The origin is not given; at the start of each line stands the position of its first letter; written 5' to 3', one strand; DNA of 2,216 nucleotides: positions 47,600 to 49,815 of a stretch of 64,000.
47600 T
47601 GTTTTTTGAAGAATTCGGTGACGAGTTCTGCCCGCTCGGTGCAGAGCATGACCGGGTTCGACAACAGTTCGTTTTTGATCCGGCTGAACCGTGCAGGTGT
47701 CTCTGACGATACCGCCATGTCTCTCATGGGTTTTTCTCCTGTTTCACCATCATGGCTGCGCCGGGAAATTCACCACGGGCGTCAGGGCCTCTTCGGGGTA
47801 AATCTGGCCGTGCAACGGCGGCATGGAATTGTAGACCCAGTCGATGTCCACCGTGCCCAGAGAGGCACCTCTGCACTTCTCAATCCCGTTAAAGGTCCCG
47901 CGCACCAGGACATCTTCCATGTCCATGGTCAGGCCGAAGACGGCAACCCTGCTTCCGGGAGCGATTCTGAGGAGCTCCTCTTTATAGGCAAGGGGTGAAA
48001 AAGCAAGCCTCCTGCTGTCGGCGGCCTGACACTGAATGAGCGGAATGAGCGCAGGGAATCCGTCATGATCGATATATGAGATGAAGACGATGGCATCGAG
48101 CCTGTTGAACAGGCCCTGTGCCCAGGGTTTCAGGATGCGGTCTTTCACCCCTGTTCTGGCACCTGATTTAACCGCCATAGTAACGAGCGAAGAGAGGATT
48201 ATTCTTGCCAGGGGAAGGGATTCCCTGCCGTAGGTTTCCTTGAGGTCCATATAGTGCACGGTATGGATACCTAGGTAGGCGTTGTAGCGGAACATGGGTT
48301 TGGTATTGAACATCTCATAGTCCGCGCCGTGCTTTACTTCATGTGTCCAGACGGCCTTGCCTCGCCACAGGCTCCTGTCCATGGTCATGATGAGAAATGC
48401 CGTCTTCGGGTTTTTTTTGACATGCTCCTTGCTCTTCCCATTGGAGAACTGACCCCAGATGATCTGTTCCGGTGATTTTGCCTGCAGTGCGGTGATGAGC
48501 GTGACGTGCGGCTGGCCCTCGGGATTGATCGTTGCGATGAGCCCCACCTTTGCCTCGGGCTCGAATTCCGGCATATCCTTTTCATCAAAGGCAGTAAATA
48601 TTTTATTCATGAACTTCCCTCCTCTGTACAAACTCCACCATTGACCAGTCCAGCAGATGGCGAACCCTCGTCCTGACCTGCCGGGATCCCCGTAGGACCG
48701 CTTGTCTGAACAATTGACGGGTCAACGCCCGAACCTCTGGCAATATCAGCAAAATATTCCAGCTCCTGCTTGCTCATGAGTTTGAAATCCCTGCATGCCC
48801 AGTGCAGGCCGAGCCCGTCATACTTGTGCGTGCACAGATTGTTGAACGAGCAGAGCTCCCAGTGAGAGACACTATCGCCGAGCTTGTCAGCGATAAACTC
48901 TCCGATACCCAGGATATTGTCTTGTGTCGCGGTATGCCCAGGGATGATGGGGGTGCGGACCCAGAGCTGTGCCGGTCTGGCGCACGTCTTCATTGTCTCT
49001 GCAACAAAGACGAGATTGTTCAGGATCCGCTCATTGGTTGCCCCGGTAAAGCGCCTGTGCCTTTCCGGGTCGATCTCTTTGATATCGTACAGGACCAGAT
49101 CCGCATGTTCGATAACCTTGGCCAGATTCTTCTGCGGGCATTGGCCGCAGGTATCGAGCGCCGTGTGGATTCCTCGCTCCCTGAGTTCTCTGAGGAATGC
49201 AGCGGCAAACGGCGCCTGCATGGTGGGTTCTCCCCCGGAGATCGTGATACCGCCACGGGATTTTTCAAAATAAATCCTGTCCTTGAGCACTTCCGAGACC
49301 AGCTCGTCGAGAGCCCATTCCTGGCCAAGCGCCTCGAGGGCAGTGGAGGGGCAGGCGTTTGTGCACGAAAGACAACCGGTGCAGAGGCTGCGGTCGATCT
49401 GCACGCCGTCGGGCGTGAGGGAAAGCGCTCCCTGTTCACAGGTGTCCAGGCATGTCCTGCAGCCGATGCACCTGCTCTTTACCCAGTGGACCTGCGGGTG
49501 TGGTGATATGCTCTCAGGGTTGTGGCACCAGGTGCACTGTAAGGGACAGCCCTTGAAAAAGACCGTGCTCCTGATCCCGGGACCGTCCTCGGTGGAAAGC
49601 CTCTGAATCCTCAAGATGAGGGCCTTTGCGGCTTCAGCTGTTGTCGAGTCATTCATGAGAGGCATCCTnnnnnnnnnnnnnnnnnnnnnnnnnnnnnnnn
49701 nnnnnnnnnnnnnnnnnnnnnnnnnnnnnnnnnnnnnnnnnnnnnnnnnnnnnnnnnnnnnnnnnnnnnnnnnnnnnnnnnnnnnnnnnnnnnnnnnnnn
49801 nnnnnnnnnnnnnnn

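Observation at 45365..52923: GntR-controlled locus with two paralogous PFL2-type glycyl radical enzymes, one activase and a tandem PNPOx-like flavoprotein; substrate unknown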

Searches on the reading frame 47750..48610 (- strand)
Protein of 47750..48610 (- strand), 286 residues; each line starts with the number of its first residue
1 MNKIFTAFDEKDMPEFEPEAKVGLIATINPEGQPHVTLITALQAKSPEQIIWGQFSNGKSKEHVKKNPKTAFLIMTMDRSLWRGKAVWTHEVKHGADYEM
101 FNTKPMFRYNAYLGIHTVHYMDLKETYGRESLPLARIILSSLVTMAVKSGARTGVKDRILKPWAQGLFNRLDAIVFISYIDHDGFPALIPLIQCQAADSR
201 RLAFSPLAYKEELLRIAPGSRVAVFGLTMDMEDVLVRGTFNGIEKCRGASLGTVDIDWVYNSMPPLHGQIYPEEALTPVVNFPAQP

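Call 4: search_protein_families(library=pfam, proteins=[window:47750-48610:-], max_evalue=0.01)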
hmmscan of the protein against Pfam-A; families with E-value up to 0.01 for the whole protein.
window:47750-48610:- (286 aa): 1 family
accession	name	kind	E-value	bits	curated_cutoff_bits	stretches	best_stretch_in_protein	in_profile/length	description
PF01243.27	PNPOx_N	-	2.8e-06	28.1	28.1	1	13-87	5-74/120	Pyridoxamine 5'-phosphate oxidase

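Call 6: search_protein_families(library=ncbifam, proteins=[window:47750-48610:-], max_evalue=0.001)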
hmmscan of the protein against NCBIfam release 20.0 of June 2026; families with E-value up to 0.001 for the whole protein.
window:47750-48610:- (286 aa): 1 family
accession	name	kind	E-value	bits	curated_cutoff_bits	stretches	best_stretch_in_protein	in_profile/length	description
TIGR03618.1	Rv1155_F420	subfamily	0.00079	19.6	79.05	0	19-76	7-64/127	TIGR03618 family F420-dependent PPOX class oxidoreductase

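Call 14: find_homologous_proteins(query=window:47750-48610:-, max_evalue=0.001)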
Query window:47750-48610:- (286 aa): 3015 proteins with E <= 0.001 among 3743 candidates; the best 120 are listed.
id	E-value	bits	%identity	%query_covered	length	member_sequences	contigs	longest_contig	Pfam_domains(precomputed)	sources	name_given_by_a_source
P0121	2.1e-192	655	100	100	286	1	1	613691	PF01243.28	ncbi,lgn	-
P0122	3.8e-166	569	85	100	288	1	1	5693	PF01243.28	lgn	-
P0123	6.3e-165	565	86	100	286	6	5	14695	PF01243.28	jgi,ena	-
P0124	1.0e-164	565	85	100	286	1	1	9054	PF01243.28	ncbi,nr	ncbi:MAG: pyridoxamine 5'-phosphate oxidase family protein [Deltaproteobacteria bacterium]|nr:pyrido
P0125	4.9e-164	562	86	100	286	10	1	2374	PF01243.28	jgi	-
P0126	5.2e-161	552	83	100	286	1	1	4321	PF01243.28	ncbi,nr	ncbi:MAG: pyridoxamine 5'-phosphate oxidase family protein [Deltaproteobacteria bacterium]|nr:pyrido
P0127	2.5e-156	537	81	100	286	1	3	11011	-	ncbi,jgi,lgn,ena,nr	ncbi:MAG TPA: hypothetical protein ENN05_08380 [Deltaproteobacteria bacterium]|nr:hypothetical prote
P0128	3.2e-155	533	81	100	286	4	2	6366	PF01243.28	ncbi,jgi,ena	-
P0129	1.2e-151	522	78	100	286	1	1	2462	PF01243.28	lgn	-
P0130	4.2e-146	504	76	99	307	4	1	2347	PF01243.28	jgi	jgi:uncharacterized pyridoxamine 5'-phosphate oxidase family protein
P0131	1.3e-139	482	73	99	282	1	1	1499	PF01243.28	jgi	-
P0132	2.9e-138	478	72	99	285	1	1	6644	-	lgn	-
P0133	5.8e-138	477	74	99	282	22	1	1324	PF01243.28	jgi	jgi:hypothetical protein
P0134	1.2e-137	476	72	99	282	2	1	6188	PF01243.28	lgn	-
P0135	1.4e-134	466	73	99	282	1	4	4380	-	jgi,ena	jgi:hypothetical protein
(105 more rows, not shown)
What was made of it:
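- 47750..48610 (-): PNPOx-like tandem split-barrel protein, 286 aa. ATGA overlap with the activase stop. Invariant C-terminal tail that is disordered in the model. More than 3000 homologous clusters (call 14).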

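Call 22: search_solved_structures(query=window:47750-48610:-, max_evalue=10, show_alignments=2)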
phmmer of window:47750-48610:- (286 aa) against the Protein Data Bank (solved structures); distinct sequences matched with E-value up to 10: 4.
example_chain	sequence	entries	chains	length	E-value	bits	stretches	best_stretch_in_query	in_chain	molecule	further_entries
1rfe_A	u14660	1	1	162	0.0013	21.1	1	8-78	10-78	hypothetical protein Rv2991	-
5esc_A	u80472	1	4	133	0.086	15.1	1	21-103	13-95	HupZ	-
7kpz_A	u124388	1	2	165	0.16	14.3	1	21-103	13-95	HupZ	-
7kq2_A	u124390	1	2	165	0.22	13.8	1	21-100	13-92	HupZ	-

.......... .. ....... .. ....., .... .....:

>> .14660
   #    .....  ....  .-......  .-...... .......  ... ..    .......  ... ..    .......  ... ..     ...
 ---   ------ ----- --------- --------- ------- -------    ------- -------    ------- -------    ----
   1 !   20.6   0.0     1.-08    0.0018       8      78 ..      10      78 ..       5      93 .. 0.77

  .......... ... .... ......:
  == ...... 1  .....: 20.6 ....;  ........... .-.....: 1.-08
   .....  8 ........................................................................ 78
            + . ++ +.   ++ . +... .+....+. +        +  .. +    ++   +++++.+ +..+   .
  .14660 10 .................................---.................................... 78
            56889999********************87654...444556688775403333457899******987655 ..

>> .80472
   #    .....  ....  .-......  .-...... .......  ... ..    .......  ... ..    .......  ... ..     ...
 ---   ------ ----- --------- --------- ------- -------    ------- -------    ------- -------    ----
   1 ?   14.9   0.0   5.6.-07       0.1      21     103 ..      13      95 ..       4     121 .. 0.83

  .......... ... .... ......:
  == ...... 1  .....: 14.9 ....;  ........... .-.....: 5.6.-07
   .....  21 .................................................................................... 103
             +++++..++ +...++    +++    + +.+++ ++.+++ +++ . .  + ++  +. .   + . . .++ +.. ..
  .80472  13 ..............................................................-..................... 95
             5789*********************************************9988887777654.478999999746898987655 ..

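Call 31: predict_structure(alignment_id=A2)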
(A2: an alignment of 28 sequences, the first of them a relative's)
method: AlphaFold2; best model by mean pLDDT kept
length: 286 residues; sequences in the alignment: 28
mean_pLDDT: 83.8   pTM: 0.82
mean pLDDT of the five models: 83.8, 83.2, 82.5, 80.1, 79.9
residues with pLDDT >= 90: 160; 70-90: 79; 50-70: 18; < 50: 29
segments of 3 or more residues with pLDDT < 50: 108-112, 264-286
pLDDT, mean of each block of 10 residues (from residue 1): 86 78 88 87 92 73 86 88 96 90 61 72 96 91 93 91 91 92 95 90 95 95 89 90 94 94 44 37 40
secondary structure, 60 per line:
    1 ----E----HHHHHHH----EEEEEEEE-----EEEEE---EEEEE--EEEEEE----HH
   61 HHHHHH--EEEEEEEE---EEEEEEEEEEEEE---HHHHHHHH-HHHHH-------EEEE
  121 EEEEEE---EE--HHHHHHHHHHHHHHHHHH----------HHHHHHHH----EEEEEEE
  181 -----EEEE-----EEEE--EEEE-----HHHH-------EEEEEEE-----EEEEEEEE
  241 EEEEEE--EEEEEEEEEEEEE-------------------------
elements in order: H10-16 E21-28 E34-38 E42-46 E49-54 H59-66 E69-76 E80-92 H96-103 H105-109 E117-126 H134-151 H162-169 E174-180 E186-189 E195-198 E201-204 H210-213 E221-227 E233-246 E249-261
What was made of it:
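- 47750..48610 (-): AF2 pLDDT 83.8 with two beta-barrel halves (call 31).
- On FMN-binding split-barrel / PNPOx-like superfamily: AF2 model at pLDDT 83.8 (call 31).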

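Call 33: fold_search(model_id=the predicted structure, library=pdb)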
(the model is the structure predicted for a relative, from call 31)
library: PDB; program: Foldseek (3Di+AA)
matches with E <= 10: 943; with E <= 0.001: 49
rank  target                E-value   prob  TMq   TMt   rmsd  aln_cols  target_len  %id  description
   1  7kpz_B                3.2e-07  1.00  0.32  0.67   3.5       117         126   15  1.70 A resolution crystal structure of Group A Streptococcus HupZ-V5-His6 (released 2021-02-10)
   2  7kq2_B                4.5e-07  1.00  0.33  0.72   3.5       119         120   13  1.98 A resolution crystal structure of Group A Streptococcus H111A HupZ-V5-His6 (released 2021-02-10)
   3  7kq2_A                5.0e-07  1.00  0.32  0.70   3.7       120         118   15  1.98 A resolution crystal structure of Group A Streptococcus H111A HupZ-V5-His6 (released 2021-02-10)
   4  2htd_B                5.9e-07  1.00  0.34  0.71   4.2       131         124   13  CRYSTAL STRUCTURE OF A PUTATIVE PYRIDOXAMINE 5'-PHOSPHATE OXIDASE (LDB0262) FROM LACTOBACILLUS DELBRUECKII SUBSP. AT 1 (released 2006-08-15)
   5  7kpz_A                8.8e-07  1.00  0.34  0.72   3.2       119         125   15  1.70 A resolution crystal structure of Group A Streptococcus HupZ-V5-His6 (released 2021-02-10)
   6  5esc_A                1.4e-06  1.00  0.34  0.75   3.3       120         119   13  Crystal structure of Group A Streptococcus HupZ (released 2016-05-25)
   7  2htd_A                4.6e-06  1.00  0.33  0.72   3.9       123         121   14  CRYSTAL STRUCTURE OF A PUTATIVE PYRIDOXAMINE 5'-PHOSPHATE OXIDASE (LDB0262) FROM LACTOBACILLUS DELBRUECKII SUBSP. AT 1 (released 2006-08-15)
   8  3f7e_A                5.8e-06  1.00  0.31  0.62   4.2       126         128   17  MSMEG_3380 F420 Reductase (released 2009-10-20)
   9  3in6_A                1.0e-05  1.00  0.34  0.62   3.2       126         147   13  Crystal structure of a fmn-binding protein (swol_0183) from syntrophomonas wolfei subsp. wolfei at 2.12 A resolution (released 2009-08-25)
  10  2q9k                  1.7e-05  1.00  0.33  0.60   9.0       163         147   13  Crystal structure of a putative oxidoreductase (exig_1997) from exiguobacterium sibiricum 255-15 at 1.59 A resolution (released 2007-06-19)
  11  5vx6_A                2.0e-05  1.00  0.23  0.31  19.1       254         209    8  Structure of Bacillus subtilis Inhibitor of motility (MotI/DgrA) (released 2017-11-22)
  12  3f7e_B                2.5e-05  1.00  0.32  0.67   3.5       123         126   17  MSMEG_3380 F420 Reductase (released 2009-10-20)
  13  9nk4                  5.3e-05  1.00  0.31  0.54   4.1       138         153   10  Prenylated-FMN maturase PhdC E45A mutant from Mycolicibacterium fortuitum bound to flavin mononucleotide (released 2026-02-18)
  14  5vx6_B                5.3e-05  1.00  0.21  0.28  17.1       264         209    8  Structure of Bacillus subtilis Inhibitor of motility (MotI/DgrA) (released 2017-11-22)
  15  9nk3                  6.3e-05  1.00  0.29  0.50   4.3       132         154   11  Prenylated-FMN maturase PhdC E45A mutant from Mycolicibacterium fortuitum (apo) (released 2026-02-18)
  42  4qvb_B                4.9e-04  1.00  0.26  0.47   5.8       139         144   12  Mycobacterium tuberculosis protein Rv1155 in complex with co-enzyme F420 (released 2015-02-25)
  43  4qvb_A                5.2e-04  1.00  0.28  0.51   6.8       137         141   12  Mycobacterium tuberculosis protein Rv1155 in complex with co-enzyme F420 (released 2015-02-25)
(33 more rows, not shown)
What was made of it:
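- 47750..48610 (-): Foldseek matches single-domain FMN, F420 or heme split-barrel proteins, each over about half the query (aligned 111-140 columns; TM relative to the target 0.47-0.75) (call 33).
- On FMN-binding split-barrel / PNPOx-like superfamily: Foldseek probability 1.0 to HupZ, 2HTD, 3F7E, 1WLK and PhdC, with TM relative to the target of 0.47-0.75 for one domain each (call 33).
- Split-barrel relatives include F420- and FMN-dependent reductases (3f7e, 4qvb; call 33). The small FMN-binding protein of Desulfovibrio vulgaris is among the fold matches (call 33).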

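Call 82: search_solved_structures(query=A2, max_evalue=1, show_alignments=3)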
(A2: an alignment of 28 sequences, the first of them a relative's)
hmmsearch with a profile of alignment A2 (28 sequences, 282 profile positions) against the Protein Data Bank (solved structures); distinct sequences matched with E-value up to 1: 5.
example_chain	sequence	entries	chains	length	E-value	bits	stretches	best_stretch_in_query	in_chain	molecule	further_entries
1rfe_A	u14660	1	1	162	0.024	17.2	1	8-74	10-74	hypothetical protein Rv2991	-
5esc_A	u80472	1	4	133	0.28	13.7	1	20-81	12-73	HupZ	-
4bts_AB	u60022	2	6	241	0.38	13.3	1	103-137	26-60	40S RIBOSOMAL PROTEIN SA | RPS0E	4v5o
7kpz_A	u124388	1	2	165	0.49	12.9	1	20-81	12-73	HupZ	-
7kq2_A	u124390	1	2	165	0.55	12.8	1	20-81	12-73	HupZ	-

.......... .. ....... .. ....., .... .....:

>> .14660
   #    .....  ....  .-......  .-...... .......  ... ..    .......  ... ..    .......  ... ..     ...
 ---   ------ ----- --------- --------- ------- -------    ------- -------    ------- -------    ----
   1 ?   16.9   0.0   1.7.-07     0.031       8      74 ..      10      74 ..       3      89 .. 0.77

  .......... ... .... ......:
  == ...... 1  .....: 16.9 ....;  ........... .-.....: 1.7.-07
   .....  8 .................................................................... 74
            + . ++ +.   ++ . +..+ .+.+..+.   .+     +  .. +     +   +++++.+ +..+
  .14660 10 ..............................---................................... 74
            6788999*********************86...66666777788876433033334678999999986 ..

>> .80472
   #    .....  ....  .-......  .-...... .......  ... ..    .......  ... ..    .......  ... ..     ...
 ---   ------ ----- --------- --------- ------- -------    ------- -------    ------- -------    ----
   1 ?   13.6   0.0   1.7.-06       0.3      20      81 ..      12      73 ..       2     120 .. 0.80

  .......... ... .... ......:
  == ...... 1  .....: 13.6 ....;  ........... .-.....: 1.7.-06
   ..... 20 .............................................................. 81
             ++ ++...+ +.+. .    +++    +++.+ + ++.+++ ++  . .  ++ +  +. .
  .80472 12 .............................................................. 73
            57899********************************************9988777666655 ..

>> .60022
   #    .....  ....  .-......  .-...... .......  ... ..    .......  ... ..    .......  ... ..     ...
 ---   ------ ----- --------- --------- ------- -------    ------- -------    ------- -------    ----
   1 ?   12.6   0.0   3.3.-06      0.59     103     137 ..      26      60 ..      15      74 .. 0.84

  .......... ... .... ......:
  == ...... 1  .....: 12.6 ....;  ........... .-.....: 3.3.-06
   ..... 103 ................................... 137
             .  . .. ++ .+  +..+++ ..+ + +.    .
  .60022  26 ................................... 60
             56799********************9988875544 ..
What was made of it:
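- A sequence profile finds no solved relative better than E 0.02 (call 82).
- Tried and rejected: Nothing scored better than E 0.02 (call 82), so the cofactor could not be assigned by homology.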

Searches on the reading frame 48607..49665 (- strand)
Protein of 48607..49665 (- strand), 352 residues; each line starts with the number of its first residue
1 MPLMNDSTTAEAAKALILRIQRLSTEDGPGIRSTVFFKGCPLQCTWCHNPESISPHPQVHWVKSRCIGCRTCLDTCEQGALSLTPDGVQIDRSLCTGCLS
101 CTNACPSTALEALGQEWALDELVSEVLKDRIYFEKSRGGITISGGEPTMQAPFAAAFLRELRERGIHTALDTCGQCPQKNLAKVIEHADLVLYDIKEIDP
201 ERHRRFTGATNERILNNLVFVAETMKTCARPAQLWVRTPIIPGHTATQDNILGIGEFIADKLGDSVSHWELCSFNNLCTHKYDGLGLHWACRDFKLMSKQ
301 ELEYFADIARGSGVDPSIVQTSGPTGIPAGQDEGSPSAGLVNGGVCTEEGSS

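Call 4: search_protein_families(library=pfam, proteins=[window:48607-49665:-], max_evalue=0.01)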
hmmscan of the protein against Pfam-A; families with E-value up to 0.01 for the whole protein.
window:48607-49665:- (352 aa): 11 families
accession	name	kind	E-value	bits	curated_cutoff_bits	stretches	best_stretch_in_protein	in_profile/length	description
PF04055.27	Radical_SAM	-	1.1e-13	52.2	29.5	1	119-245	30-155/166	Radical SAM superfamily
PF13353.11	Fer4_12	-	2.4e-12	47.7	22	2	27-58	2-33/137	4Fe-4S single cluster domain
PF00037.32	Fer4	-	2e-09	37.3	21.1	2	88-110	1-23/24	4Fe-4S binding domain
PF12838.12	Fer4_7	-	4.1e-09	37.2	27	1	65-109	1-52/52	4Fe-4S dicluster domain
PF12837.12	Fer4_6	-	4.1e-09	36.4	25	2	88-107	2-21/24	4Fe-4S binding domain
PF13237.11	Fer4_10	-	1e-07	32.2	25.5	1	88-107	2-21/53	4Fe-4S dicluster domain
PF12797.12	Fer4_2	-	1.7e-06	28.1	24.5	2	88-107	3-22/22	4Fe-4S binding domain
PF13484.11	Fer4_16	-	3e-06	28.4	30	0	95-124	2-31/66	4Fe-4S double cluster binding domain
PF14697.11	Fer4_21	-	5e-06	27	35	1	63-107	5-53/59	4Fe-4S dicluster domain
PF13187.11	Fer4_9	-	7.9e-05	23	27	1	65-109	1-51/52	4Fe-4S dicluster domain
PF12800.12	Fer4_4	-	0.0015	19.2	24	0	93-106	2-15/17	4Fe-4S binding domain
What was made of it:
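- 48607..49665 (-): Glycyl-radical activating enzyme (radical SAM), 352 aa, with a CX3CX2C motif and two ferredoxin-type cluster motifs. Pfam Radical_SAM, Fer4_12 and Fer4 (call 4).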

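Call 6: search_protein_families(library=ncbifam, proteins=[window:48607-49665:-], max_evalue=0.001)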
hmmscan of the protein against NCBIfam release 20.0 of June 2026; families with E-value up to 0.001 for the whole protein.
window:48607-49665:- (352 aa): 57 families (the best 25 are shown)
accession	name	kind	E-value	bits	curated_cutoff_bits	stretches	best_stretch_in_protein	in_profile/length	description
TIGR02494.1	PFLE_PFLC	subfamily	1.5e-90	303.4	174.35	1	17-309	1-289/293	glycyl-radical enzyme activating protein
NF048010.1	SfplDhtActHpsHDes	equivalog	1.5e-85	286.6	430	1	14-303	5-292/298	(2S)-3-sulfopropanediol dehydratase activating enzyme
NF043069.1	T4HPD_activ_SAM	equivalog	2e-85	286.8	425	1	15-311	2-290/299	trans-4-hydroxy-L-proline dehydratase activase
NF048008.1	SfplDhtActHpfHKleb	equivalog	2.4e-72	243.9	500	1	17-303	2-287/308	(2S)-3-sulfopropanediol dehydratase activating enzyme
TIGR04395.1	cutC_activ_rSAM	equivalog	1.6e-70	237.8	360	1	14-319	4-307/309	choline TMA-lyase-activating enzyme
NF033719.1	ind_deCO2_activ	equivalog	1.1e-69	235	425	1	16-315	2-299/302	indoleacetate decarboxylase activase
NF033717.2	HPDL_rSAM_activ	equivalog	1.3e-65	221.7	420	1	13-310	2-297/311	4-hydroxyphenylacetate decarboxylase activase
NF007483.0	PRK10076.1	equivalog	2.1e-64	217.5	326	2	95-314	76-286/292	[formate-C-acetyltransferase]-activating enzyme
TIGR04003.1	rSAM_BssD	equivalog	2e-56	191.5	496.45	1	16-287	2-272/314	[benzylsuccinate synthase]-activating enzyme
TIGR02493.1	PFLA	equivalog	1.5e-54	184.9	231.75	2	97-310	28-233/235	pyruvate formate-lyase-activating protein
TIGR04041.1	activase_YjjW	hypoth_equivalog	1.6e-49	168.8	250.2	1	15-309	2-265/276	YjjW family glycine radical enzyme activase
NF008356.0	PRK11145.1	equivalog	1.3e-41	142.5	375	2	97-310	29-238/246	pyruvate formate lyase 1-activating protein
TIGR02495.1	NrdG2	equivalog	2.4e-20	72.7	131.15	2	98-258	30-180/193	anaerobic ribonucleoside-triphosphate reductase activating protein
TIGR02491.1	NrdG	equivalog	5.1e-11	42.7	126.1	1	18-54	3-39/154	anaerobic ribonucleoside-triphosphate reductase activating protein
NF058577.1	FdxA_fam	equivalog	2e-08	34.3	65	1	60-109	3-52/52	4Fe-4S ferredoxin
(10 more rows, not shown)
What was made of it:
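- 48607..49665 (-): TIGR02494 scores 303 bits against a cut-off of 174 (call 6).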
